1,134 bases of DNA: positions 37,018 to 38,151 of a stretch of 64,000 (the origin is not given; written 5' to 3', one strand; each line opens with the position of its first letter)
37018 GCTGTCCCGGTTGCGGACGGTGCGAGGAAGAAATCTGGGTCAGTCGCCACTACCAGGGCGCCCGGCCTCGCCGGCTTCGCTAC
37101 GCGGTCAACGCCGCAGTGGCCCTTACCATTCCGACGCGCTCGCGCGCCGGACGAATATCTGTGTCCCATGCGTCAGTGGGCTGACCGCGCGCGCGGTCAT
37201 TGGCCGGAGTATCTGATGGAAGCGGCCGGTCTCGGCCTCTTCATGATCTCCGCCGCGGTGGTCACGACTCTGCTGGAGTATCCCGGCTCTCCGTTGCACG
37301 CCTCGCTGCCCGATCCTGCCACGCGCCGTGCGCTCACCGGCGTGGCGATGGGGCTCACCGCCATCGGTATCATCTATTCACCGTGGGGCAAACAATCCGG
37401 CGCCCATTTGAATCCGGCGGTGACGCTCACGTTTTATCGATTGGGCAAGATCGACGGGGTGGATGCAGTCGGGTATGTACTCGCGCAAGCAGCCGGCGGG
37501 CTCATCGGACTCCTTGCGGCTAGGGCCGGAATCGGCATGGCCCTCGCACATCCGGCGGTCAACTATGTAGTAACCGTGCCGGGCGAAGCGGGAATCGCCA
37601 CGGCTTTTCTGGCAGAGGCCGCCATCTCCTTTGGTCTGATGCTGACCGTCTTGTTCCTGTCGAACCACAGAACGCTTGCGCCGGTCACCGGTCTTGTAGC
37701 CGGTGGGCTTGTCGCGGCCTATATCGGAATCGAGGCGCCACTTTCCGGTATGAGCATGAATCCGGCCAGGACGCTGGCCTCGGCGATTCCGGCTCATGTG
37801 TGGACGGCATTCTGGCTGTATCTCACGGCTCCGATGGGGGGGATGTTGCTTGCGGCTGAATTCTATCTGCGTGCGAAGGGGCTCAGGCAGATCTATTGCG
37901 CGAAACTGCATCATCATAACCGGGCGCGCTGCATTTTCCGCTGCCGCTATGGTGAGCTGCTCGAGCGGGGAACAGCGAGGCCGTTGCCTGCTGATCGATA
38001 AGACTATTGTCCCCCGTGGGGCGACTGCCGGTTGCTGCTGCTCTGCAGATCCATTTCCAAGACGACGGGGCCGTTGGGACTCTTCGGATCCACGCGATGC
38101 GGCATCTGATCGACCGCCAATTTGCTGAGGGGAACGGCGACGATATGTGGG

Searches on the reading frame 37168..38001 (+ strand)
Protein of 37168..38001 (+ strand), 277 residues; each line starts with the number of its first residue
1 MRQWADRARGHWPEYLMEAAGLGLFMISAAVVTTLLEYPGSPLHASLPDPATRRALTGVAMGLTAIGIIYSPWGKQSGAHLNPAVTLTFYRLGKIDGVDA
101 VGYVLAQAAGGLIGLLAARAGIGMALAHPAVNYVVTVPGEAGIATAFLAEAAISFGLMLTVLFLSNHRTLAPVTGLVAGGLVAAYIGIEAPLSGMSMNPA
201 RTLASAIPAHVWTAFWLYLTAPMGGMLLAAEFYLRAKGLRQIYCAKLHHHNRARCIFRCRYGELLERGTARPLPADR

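Call 57: search_protein_families(library=pfam, proteins=[window:37168-38001:+], max_evalue=0.001)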
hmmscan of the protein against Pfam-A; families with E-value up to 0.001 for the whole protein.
window:37168-38001:+ (277 aa): 1 family
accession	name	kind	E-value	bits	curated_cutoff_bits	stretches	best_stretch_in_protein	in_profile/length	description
PF00230.25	MIP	-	5.8e-25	88.8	25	1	35-233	29-222/222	Major intrinsic protein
